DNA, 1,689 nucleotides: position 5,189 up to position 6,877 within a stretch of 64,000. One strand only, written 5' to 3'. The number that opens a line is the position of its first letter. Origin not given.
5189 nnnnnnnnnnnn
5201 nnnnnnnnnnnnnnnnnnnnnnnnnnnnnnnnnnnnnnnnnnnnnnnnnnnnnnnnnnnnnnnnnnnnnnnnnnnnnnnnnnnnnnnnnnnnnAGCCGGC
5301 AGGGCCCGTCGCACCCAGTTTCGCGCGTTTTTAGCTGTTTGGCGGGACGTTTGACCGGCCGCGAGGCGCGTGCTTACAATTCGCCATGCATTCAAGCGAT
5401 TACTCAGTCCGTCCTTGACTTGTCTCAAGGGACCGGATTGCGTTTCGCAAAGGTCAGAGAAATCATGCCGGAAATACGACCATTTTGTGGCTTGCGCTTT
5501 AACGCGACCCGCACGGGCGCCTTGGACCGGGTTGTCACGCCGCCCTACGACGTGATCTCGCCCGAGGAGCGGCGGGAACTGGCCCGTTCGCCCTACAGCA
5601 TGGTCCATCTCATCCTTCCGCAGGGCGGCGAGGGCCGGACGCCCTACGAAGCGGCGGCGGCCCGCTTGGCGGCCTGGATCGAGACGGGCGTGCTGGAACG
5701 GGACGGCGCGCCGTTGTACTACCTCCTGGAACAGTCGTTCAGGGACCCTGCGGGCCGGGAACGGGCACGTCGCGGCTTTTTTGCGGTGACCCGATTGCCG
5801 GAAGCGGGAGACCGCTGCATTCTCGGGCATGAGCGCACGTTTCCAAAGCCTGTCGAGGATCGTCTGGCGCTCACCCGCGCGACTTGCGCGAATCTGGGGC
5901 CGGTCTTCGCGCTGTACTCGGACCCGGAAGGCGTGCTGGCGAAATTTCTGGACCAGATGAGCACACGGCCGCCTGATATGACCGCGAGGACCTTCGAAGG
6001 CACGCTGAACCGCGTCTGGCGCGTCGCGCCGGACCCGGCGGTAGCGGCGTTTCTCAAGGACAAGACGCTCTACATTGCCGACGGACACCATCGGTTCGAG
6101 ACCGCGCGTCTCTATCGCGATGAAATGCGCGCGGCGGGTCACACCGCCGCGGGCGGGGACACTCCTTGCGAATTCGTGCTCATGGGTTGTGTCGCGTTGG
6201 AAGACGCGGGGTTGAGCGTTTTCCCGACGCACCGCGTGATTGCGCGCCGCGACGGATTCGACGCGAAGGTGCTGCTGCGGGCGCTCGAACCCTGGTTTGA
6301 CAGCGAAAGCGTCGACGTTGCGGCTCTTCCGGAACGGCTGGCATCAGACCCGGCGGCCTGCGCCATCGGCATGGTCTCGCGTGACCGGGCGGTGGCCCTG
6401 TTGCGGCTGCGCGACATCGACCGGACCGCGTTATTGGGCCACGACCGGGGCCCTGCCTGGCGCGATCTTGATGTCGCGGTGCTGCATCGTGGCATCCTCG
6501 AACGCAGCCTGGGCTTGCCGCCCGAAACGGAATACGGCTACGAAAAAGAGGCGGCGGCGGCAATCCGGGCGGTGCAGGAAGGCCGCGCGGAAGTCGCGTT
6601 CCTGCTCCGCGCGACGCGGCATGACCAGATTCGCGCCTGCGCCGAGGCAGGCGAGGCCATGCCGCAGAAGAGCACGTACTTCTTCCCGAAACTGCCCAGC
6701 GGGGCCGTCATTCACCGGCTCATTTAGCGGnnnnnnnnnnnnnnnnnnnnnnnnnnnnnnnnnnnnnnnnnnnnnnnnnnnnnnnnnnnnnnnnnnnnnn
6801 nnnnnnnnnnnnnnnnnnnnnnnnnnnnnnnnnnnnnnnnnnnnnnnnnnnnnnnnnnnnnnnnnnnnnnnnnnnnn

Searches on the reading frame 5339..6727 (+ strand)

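Call 19: search_protein_families(library=pfam, proteins=[window:5339-6727:+], max_evalue=0.0001)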
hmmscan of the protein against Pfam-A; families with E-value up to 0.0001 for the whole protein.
window:5339-6727:+ (462 aa): 1 family
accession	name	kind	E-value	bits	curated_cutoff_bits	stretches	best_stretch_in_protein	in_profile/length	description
PF06245.16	DUF1015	-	1.2e-78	264.8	25.8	1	46-379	1-324/325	Protein of unknown function (DUF1015)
